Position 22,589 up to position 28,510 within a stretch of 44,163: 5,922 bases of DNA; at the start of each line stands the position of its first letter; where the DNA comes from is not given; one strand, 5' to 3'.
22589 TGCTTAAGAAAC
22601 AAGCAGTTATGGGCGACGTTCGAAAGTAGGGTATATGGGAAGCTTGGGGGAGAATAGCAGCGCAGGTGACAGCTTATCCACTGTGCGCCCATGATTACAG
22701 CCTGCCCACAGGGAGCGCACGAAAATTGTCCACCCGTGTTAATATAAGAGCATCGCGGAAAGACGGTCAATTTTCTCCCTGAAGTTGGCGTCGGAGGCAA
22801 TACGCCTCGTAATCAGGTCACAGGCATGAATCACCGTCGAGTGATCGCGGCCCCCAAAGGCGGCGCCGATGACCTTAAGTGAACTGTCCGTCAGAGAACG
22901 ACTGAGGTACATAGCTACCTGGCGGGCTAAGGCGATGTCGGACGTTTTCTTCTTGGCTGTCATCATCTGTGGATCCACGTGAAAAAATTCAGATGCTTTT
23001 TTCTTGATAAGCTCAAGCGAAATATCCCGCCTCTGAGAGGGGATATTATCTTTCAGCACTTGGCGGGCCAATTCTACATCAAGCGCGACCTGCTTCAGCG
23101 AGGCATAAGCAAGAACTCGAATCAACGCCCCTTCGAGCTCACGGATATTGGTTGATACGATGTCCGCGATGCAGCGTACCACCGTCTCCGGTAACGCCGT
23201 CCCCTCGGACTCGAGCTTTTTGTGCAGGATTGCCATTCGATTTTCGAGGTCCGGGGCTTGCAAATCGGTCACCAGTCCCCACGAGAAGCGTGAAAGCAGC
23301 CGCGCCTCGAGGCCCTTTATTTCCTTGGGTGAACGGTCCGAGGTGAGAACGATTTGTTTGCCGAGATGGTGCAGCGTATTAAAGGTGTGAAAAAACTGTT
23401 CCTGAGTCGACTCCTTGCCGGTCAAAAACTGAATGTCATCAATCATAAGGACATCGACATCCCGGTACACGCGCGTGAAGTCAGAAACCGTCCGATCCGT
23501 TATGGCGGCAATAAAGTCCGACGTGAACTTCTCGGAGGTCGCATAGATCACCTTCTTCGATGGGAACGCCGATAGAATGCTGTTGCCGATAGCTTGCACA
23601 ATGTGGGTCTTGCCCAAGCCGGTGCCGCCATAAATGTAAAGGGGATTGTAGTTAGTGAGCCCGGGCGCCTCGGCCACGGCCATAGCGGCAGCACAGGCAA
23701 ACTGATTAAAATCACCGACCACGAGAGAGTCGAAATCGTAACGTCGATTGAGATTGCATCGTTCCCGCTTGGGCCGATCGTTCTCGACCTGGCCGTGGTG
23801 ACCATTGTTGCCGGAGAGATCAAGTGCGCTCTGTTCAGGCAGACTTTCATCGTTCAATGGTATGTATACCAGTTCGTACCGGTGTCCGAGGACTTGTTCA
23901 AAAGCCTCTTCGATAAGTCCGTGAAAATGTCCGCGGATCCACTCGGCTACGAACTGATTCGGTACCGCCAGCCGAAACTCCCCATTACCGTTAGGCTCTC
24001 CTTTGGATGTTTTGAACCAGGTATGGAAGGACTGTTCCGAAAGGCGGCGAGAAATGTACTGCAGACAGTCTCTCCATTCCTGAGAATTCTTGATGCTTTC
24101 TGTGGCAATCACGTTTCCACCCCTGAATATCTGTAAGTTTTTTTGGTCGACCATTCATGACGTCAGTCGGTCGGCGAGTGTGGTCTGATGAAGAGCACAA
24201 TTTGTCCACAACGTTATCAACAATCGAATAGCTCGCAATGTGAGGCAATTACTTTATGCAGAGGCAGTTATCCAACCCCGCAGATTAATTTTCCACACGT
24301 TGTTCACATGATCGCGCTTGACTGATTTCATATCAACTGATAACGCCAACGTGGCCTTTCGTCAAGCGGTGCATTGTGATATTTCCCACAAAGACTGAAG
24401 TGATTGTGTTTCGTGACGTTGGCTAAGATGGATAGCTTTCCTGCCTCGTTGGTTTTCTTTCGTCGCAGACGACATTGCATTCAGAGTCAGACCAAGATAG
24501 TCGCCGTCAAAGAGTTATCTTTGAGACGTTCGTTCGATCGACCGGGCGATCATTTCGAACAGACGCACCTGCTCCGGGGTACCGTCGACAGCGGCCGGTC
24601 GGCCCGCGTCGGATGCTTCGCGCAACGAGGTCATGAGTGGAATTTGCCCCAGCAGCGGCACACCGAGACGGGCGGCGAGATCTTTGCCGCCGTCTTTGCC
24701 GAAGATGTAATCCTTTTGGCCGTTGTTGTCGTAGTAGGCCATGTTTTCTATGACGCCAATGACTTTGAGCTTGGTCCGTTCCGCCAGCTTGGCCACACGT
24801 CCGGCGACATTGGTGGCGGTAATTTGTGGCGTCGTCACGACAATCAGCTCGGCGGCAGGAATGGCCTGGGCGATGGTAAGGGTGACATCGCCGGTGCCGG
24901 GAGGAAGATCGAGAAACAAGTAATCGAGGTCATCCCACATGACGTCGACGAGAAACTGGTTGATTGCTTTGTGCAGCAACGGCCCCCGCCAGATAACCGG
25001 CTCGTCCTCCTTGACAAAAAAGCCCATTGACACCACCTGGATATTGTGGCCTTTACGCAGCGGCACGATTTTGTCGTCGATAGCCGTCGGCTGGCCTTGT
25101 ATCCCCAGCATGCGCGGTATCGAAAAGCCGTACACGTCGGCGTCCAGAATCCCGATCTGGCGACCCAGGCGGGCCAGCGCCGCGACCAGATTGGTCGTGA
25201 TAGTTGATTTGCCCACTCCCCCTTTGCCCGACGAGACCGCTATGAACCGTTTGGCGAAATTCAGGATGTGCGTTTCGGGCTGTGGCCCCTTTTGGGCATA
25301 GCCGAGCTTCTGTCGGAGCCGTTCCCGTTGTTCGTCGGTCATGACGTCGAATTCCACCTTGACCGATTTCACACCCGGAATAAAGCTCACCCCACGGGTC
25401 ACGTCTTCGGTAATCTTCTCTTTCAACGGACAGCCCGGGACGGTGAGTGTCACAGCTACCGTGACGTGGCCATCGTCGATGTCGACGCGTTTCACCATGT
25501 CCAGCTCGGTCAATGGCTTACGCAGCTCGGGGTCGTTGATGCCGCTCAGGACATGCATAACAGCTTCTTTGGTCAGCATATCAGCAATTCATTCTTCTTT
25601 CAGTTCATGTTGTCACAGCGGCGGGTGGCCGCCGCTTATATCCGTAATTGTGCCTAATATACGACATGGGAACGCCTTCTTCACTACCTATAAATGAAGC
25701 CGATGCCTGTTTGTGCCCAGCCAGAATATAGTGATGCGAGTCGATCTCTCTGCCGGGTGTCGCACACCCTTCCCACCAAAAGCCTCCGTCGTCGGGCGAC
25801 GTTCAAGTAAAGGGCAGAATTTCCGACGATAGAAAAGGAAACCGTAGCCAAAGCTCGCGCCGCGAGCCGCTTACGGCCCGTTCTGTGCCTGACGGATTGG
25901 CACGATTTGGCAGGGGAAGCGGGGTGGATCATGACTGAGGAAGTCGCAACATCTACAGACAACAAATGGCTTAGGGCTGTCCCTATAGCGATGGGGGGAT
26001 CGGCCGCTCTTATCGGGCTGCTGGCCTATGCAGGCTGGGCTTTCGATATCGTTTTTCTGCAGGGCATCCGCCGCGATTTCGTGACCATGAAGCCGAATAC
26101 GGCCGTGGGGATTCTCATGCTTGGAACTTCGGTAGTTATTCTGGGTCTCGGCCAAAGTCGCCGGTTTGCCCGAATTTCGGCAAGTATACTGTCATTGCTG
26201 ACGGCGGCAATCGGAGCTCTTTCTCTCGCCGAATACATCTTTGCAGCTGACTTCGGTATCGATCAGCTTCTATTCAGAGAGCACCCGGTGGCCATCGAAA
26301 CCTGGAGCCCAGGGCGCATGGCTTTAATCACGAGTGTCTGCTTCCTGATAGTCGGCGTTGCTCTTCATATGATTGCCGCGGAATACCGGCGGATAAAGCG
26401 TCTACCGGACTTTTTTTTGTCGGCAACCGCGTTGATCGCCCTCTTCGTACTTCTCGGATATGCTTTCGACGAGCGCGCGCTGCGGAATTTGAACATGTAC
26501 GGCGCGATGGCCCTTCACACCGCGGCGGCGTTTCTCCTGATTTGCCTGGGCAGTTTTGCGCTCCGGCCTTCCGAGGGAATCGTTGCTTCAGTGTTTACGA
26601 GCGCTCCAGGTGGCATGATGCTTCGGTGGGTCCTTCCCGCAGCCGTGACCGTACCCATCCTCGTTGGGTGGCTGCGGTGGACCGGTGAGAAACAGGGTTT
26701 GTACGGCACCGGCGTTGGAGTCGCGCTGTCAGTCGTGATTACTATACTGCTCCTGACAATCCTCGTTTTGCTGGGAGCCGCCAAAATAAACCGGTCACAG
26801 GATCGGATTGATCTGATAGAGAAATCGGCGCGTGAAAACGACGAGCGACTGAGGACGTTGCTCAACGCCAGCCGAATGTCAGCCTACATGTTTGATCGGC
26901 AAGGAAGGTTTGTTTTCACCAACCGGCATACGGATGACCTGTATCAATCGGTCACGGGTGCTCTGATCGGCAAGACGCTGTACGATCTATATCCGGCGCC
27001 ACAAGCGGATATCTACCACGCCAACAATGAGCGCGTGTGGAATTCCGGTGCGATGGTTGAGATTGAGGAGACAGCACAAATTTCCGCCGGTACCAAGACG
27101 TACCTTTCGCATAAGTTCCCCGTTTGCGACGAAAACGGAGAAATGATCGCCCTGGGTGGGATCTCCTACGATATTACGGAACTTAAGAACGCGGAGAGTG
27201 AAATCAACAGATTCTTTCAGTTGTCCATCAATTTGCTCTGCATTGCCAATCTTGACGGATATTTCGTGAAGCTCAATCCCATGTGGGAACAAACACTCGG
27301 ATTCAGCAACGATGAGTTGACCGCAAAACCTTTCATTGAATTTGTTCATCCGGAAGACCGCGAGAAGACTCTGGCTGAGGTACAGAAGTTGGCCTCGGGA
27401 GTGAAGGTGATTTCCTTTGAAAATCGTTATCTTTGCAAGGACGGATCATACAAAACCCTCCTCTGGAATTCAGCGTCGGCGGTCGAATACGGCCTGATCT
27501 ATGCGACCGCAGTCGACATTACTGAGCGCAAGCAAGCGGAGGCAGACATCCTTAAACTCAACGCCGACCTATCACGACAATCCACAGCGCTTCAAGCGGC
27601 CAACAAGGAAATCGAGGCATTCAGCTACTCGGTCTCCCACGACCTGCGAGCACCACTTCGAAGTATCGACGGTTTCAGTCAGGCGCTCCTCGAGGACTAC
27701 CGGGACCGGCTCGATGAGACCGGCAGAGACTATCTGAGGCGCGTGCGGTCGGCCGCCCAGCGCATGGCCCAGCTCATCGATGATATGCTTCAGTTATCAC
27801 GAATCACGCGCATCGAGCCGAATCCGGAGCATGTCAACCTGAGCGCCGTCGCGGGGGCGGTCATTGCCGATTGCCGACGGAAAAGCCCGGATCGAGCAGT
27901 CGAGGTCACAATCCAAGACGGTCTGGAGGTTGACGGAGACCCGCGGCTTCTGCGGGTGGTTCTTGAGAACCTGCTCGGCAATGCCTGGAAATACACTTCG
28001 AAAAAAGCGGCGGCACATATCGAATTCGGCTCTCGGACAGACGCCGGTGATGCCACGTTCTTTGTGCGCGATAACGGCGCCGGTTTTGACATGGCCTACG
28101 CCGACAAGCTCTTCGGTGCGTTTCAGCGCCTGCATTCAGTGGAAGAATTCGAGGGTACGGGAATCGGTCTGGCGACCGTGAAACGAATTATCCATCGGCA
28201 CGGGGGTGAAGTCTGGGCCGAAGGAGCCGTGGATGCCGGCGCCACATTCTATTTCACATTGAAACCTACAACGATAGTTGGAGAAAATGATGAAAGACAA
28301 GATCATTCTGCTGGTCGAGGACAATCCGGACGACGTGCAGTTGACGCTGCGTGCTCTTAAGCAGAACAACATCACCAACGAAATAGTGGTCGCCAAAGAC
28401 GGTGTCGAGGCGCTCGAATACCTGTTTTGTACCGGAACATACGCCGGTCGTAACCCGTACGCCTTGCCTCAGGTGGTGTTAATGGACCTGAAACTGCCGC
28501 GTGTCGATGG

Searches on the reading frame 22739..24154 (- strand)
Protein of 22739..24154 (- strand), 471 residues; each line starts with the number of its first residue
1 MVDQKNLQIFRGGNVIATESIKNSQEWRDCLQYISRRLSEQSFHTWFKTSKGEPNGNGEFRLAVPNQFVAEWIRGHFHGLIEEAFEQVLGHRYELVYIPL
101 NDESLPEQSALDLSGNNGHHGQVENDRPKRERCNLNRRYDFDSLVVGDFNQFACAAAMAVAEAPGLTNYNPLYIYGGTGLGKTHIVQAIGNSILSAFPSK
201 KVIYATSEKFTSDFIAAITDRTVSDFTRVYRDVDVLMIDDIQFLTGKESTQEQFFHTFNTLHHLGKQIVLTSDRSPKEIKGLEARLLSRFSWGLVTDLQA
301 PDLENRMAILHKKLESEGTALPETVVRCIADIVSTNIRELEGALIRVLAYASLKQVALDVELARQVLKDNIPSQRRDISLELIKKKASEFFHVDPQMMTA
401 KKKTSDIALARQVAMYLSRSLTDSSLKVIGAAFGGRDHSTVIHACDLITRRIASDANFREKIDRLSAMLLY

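Call 52: search_protein_families(library=pfam, proteins=[window:22739-24154:-], max_evalue=0.001)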
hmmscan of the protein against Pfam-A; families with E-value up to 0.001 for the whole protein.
window:22739-24154:- (471 aa): 6 families
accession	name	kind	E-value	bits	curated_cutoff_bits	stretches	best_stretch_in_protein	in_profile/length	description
PF00308.24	Bac_DnaA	-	1.2e-65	221.1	23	1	135-297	1-162/162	Bacterial DnaA ATPAse domain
PF08299.17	Bac_DnaA_C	-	1.5e-25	89.5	31.5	1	381-447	2-68/69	Bacterial dnaA protein helix-turn-helix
PF11638.13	DnaA_N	-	4.4e-14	52.4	24.6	1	26-86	3-64/65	DnaA N-terminal domain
PF01695.23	IstB_IS21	-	2.8e-07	30.7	24.1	1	172-275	95-195/238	IstB-like ATP binding protein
PF00004.35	AAA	-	2.4e-05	25.2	21.2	1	173-264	2-98/131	ATPase family associated with various cellular activities (AAA)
PF00910.28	RNA_helicase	-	0.00088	20.2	21.5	0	172-249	1-66/105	RNA helicase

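Call 53: list_cluster_members(proteins=[window:22739-24154:-, window:13250-15076:+, window:24515-25579:-, window:42320-42940:-, window:35409-37538:-, window:39241-40161:-, window:38486-39244:-, window:32807-33808:-, window:34200-34766:-, window:37483-37812:-])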
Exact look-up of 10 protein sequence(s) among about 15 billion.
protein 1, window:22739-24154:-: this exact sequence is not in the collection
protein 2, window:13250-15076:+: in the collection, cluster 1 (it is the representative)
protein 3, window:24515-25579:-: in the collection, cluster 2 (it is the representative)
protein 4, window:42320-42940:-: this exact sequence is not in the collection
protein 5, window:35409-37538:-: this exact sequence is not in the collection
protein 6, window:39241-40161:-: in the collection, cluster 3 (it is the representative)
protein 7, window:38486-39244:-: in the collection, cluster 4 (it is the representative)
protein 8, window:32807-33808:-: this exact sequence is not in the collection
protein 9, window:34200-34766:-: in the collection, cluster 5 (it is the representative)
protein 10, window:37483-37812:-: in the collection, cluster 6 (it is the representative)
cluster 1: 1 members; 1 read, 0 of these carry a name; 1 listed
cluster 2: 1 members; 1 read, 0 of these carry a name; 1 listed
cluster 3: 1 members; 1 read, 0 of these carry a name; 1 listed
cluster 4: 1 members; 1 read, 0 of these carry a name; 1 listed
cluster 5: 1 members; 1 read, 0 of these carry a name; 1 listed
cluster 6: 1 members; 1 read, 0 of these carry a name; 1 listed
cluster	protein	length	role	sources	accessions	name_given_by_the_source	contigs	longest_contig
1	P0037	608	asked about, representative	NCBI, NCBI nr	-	-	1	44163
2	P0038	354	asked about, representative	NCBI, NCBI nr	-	-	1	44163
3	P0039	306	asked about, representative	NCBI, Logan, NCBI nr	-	-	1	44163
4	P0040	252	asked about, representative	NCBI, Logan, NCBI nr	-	-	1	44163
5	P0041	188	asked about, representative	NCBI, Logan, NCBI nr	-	-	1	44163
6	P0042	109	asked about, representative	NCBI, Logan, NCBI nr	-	-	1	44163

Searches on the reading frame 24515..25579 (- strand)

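Call 52: search_protein_families(library=pfam, proteins=[window:24515-25579:-], max_evalue=0.001)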
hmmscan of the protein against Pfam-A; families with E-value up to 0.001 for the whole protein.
window:24515-25579:- (354 aa): 8 families
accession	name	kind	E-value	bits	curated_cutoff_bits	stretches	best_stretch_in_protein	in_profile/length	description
PF10609.15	ParA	-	5.7e-87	291.6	27.1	1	110-348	3-245/246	NUBPL iron-transfer P-loop NTPase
PF01883.24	FeS_assembly_P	-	3.5e-19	69.3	23.5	1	4-76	1-72/73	Iron-sulfur cluster assembly protein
PF01656.29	CbiA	-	1.6e-14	54.3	25.4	1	113-328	1-124/125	CobQ/CobB/MinD/ParA nucleotide binding domain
PF00142.24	Fer4_NifH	-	7.8e-11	42.4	25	1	117-168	6-57/271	4Fe-4S iron sulfur cluster binding proteins, NifH/frxC family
PF13614.12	AAA_31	-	2.9e-09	37.6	27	1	111-149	2-40/177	AAA domain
PF09140.17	MipZ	-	1.6e-05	24.8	20.7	1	112-159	2-49/262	ATPase MipZ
PF13500.12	AAA_26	-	0.00017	22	27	0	228-321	115-196/198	AAA domain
PF16575.11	CLP1_P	-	0.00097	19.4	26.6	0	118-159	1-44/188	mRNA cleavage and polyadenylation factor CLP1 P-loop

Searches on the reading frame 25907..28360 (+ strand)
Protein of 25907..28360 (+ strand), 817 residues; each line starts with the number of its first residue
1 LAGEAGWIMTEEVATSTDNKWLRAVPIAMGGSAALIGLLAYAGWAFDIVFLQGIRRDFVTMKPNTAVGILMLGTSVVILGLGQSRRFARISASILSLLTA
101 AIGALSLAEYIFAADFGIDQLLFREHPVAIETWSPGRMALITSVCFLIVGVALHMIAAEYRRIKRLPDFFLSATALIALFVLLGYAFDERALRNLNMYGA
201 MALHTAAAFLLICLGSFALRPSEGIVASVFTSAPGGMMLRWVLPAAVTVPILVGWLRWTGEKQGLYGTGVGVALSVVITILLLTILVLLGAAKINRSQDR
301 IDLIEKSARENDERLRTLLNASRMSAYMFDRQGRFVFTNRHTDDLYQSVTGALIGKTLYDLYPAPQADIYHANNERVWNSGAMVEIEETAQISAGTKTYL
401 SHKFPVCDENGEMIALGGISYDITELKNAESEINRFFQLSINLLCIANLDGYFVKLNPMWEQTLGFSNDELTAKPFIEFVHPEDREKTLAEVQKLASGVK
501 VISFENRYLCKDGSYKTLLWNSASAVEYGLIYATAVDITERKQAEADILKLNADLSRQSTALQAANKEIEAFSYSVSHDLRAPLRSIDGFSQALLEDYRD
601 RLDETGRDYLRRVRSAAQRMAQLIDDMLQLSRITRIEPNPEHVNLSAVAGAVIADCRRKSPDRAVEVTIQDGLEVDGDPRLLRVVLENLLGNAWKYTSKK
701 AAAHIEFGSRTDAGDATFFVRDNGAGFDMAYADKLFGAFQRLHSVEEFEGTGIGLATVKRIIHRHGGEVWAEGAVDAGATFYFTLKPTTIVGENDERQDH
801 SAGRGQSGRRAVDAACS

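Call 52: search_protein_families(library=pfam, proteins=[window:25907-28360:+], max_evalue=0.001)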
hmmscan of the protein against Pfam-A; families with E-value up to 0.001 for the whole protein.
window:25907-28360:+ (817 aa): 7 families
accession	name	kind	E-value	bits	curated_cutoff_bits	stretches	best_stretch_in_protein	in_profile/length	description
PF08448.16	PAS_4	-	2.1e-27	96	23.1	2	319-427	1-109/110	PAS fold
PF02518.31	HATPase_c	-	8.5e-22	78.1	26.4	1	677-787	1-109/111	Histidine kinase-, DNA gyrase B-, and HSP90-like ATPase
PF00512.31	HisKA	-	8.2e-16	58.3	26.9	1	571-634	4-64/66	His Kinase A (phospho-acceptor) domain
PF08447.18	PAS_3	-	8.6e-14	52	25.6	1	454-520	2-70/89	PAS fold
PF00989.32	PAS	-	2.7e-12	47.1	22.6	1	433-518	3-89/113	PAS fold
PF13426.13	PAS_9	-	3.6e-11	43.7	27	1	445-540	5-103/103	PAS domain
PF13188.13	PAS_8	-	0.0003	21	21.8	0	436-485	6-55/65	PAS domain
